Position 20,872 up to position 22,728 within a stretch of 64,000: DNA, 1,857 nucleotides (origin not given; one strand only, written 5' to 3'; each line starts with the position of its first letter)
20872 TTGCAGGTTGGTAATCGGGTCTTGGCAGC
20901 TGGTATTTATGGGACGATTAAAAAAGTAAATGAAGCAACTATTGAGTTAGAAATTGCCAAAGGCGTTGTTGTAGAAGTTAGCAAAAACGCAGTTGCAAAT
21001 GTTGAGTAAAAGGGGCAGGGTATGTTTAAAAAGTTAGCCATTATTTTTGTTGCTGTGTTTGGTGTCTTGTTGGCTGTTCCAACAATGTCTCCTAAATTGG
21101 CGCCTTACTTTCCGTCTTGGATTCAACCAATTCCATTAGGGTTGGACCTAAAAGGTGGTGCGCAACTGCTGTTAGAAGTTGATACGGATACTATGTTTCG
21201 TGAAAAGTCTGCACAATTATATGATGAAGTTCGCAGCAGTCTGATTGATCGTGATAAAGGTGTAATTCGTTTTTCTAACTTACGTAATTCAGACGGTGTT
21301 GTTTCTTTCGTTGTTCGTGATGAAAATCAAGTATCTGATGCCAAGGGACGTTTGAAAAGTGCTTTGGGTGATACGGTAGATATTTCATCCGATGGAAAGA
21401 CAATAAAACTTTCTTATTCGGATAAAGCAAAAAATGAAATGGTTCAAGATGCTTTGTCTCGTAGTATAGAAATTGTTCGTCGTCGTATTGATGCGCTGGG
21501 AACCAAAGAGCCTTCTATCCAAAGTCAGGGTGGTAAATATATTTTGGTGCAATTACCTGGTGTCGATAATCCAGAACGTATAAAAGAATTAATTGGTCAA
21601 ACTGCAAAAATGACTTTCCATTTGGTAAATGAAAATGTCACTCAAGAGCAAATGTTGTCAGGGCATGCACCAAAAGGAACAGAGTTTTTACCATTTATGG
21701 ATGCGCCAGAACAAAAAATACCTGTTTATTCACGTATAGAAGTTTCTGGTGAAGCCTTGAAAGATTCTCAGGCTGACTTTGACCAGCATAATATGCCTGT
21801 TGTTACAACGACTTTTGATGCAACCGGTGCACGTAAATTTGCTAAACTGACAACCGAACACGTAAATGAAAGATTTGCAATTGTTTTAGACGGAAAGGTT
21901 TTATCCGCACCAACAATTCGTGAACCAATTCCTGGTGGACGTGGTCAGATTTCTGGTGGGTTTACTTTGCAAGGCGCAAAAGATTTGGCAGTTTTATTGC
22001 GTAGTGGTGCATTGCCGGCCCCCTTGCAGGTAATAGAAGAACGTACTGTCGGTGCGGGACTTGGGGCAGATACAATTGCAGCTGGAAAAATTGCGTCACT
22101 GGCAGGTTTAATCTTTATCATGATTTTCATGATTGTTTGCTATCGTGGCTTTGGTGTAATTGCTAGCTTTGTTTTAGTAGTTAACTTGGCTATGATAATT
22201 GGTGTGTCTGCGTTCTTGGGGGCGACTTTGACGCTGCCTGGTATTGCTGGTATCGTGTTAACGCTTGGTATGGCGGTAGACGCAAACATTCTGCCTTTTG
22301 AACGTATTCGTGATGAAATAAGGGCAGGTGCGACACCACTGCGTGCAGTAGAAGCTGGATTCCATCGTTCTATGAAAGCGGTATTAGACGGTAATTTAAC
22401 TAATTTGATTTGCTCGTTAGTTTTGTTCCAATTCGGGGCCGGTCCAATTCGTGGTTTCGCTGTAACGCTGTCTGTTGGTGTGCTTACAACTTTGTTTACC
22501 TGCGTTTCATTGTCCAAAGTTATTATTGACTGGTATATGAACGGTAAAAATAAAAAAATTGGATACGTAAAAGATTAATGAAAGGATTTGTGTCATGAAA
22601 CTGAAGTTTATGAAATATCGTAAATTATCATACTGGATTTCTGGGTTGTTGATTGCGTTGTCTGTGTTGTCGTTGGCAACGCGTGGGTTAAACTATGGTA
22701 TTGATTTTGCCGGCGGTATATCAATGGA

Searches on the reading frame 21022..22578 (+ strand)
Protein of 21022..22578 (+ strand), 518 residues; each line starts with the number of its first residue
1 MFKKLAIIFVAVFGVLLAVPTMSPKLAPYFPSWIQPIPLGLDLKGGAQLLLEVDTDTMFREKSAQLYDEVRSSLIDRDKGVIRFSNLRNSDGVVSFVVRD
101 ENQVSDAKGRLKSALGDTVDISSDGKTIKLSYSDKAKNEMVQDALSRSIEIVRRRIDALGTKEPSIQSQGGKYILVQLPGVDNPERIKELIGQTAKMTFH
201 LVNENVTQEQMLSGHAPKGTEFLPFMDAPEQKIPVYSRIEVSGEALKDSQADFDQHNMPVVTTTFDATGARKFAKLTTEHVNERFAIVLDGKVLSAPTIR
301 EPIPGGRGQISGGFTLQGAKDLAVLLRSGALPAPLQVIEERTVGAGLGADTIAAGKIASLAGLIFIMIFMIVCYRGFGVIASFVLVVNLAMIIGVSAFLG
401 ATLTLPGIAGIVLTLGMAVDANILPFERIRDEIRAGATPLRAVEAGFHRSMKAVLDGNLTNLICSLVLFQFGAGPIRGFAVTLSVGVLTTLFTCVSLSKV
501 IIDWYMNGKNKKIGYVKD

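Call 86: search_protein_families(library=pfam, proteins=[window:21022-22578:+], max_evalue=0.00001)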
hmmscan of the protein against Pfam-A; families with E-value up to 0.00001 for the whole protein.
window:21022-22578:+ (518 aa): 3 families
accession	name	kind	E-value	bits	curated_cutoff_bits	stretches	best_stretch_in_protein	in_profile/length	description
PF22599.2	SecDF_P1_head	-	6.5e-38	129.6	27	1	221-333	2-114/114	SecDF, P1 head subdomain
PF21760.3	SecD_1st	-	1.2e-25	89.1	27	1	146-204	2-60/60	Protein translocase subunit SecDF, P1 domain, N-terminal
PF02355.23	SecD_SecF_C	-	7.5e-15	55.3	20.5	1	336-506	14-187/189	Protein export membrane protein SecD/SecF, C-terminal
